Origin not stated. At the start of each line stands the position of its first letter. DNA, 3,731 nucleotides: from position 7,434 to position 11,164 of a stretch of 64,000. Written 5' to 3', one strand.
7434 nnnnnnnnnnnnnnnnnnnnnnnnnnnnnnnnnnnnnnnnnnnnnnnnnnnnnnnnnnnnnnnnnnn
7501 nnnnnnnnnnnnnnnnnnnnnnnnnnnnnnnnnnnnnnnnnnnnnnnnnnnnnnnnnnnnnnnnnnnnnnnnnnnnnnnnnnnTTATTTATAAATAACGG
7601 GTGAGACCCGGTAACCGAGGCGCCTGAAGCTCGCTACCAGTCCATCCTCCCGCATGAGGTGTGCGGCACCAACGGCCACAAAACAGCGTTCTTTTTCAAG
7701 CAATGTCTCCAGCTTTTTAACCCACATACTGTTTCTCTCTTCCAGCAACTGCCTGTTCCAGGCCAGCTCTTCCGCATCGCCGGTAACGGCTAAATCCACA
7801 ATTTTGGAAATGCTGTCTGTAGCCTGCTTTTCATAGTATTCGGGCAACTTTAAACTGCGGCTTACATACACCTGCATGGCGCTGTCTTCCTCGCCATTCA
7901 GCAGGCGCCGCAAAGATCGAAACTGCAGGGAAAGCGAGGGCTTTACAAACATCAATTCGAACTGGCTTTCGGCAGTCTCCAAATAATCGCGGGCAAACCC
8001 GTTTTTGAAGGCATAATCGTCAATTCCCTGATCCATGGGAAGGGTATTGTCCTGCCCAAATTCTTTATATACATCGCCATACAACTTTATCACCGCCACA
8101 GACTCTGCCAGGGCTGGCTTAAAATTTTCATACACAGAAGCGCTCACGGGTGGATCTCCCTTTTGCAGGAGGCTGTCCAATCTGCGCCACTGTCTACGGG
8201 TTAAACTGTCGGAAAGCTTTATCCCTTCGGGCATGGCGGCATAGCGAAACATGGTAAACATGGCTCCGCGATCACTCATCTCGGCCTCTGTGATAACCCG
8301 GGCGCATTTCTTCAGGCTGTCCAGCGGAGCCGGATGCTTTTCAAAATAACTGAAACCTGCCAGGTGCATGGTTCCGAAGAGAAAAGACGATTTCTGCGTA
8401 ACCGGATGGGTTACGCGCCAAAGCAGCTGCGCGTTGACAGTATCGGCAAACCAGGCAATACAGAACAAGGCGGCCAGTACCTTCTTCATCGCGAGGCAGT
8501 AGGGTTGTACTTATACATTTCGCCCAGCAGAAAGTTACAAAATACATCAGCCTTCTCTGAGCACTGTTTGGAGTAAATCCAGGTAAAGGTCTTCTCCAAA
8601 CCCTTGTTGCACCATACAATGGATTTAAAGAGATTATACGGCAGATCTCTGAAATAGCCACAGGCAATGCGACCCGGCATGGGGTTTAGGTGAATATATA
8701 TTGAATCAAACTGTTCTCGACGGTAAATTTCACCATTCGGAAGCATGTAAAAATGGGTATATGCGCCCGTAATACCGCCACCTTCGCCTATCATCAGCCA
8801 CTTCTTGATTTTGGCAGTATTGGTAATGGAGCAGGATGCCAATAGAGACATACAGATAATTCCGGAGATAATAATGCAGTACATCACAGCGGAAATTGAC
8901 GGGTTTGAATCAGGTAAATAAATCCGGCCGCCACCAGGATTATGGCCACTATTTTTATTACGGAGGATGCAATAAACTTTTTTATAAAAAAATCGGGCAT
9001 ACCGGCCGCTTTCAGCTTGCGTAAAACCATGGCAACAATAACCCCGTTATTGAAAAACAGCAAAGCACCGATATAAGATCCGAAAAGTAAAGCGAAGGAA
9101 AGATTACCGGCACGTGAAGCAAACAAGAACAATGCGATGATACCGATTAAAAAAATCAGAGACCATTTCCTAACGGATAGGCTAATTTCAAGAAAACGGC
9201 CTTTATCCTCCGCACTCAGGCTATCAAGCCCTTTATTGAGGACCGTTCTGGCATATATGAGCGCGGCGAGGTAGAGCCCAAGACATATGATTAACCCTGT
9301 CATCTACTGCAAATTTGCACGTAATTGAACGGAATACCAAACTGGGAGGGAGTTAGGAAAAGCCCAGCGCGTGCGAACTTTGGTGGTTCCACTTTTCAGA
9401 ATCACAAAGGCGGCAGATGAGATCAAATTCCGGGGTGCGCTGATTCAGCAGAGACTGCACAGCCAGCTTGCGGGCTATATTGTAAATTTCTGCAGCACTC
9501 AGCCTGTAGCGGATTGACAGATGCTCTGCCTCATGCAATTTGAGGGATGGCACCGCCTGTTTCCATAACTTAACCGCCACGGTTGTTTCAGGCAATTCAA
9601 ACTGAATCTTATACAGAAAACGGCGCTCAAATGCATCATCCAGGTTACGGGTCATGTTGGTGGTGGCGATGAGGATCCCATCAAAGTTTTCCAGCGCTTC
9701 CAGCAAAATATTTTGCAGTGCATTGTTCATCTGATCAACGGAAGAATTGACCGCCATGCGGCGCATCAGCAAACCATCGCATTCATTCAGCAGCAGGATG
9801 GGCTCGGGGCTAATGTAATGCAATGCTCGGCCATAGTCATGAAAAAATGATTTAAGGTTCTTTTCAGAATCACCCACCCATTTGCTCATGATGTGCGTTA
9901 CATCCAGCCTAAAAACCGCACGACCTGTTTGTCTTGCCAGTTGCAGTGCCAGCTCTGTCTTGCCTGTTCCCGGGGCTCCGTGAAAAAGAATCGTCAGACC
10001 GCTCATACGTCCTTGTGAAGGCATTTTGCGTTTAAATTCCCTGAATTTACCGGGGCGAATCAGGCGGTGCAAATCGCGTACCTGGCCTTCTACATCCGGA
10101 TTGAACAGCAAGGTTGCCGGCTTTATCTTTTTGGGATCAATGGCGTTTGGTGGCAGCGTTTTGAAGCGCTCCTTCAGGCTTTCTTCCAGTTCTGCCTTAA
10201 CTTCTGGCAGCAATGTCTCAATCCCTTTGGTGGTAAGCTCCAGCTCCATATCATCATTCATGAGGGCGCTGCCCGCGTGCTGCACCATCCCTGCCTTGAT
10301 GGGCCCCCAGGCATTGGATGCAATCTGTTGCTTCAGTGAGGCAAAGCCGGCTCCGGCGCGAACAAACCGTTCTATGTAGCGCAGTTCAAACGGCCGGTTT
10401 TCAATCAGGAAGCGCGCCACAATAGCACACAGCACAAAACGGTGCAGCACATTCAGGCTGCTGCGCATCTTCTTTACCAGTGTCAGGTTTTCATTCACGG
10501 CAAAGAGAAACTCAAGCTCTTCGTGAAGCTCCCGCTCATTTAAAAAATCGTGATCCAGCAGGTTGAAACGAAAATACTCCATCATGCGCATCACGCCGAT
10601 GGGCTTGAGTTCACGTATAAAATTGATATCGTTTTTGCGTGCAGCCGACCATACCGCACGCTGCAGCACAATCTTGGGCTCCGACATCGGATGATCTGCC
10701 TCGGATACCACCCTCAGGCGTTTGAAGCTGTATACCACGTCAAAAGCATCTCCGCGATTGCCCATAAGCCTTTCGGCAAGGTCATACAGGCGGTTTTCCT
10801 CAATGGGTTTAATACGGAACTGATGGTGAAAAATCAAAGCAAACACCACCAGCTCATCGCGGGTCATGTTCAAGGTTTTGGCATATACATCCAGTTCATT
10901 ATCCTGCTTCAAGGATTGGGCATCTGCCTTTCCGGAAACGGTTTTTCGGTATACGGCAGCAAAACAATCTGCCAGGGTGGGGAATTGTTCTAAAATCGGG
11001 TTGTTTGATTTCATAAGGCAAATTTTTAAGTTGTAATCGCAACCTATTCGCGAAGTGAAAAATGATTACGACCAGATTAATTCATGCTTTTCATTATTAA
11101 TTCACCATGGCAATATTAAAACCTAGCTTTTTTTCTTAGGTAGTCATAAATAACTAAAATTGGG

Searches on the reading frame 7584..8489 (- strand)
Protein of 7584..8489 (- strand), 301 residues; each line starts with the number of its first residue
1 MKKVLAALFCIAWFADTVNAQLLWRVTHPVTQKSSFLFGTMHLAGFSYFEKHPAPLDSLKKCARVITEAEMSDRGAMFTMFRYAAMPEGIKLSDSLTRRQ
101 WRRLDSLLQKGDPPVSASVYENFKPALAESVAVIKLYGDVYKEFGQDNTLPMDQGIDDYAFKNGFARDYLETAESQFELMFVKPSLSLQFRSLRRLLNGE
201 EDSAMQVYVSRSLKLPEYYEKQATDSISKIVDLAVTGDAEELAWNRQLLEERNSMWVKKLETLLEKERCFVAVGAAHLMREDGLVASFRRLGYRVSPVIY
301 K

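Call 23: search_protein_families(library=pfam, proteins=[window:7584-8489:-], max_evalue=0.001)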
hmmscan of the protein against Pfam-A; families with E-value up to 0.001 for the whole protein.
window:7584-8489:- (301 aa): 1 family
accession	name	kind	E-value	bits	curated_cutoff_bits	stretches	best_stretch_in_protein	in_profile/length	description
PF01963.22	TraB_PrgY_gumN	-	2.2e-38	133.1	26.8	1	22-297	1-263/263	TraB/PrgY/gumN family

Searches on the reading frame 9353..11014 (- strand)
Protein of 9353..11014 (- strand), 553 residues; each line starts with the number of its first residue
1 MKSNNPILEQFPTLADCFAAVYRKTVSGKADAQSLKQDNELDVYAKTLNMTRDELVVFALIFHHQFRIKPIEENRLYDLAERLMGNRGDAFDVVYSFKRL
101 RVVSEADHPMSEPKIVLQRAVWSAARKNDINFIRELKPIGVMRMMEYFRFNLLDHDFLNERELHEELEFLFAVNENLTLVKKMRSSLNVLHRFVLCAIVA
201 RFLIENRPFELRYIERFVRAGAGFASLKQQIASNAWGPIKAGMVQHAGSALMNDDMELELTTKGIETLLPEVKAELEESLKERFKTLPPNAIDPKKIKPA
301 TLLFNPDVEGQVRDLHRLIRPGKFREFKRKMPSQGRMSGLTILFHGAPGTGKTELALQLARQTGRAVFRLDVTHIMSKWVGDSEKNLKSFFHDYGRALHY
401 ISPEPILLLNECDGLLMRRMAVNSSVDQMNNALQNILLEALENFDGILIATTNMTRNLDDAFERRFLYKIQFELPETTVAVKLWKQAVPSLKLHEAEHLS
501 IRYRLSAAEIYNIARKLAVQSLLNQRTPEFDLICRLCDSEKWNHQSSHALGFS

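Call 23: search_protein_families(library=pfam, proteins=[window:9353-11014:-], max_evalue=0.001)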
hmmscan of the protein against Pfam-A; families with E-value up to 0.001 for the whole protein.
window:9353-11014:- (553 aa): 4 families
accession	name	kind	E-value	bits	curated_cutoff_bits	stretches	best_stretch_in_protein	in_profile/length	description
PF00004.35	AAA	-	4.8e-23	82.5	21.2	1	342-473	1-130/131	ATPase family associated with various cellular activities (AAA)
PF06068.19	TIP49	-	0.00022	20.9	23.8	1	330-367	41-78/347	TIP49 P-loop domain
PF13671.12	AAA_33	-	0.00032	21.5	27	1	342-459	2-85/143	AAA domain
PF13521.12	AAA_28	-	0.00078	20.1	27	0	342-377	2-37/164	AAA domain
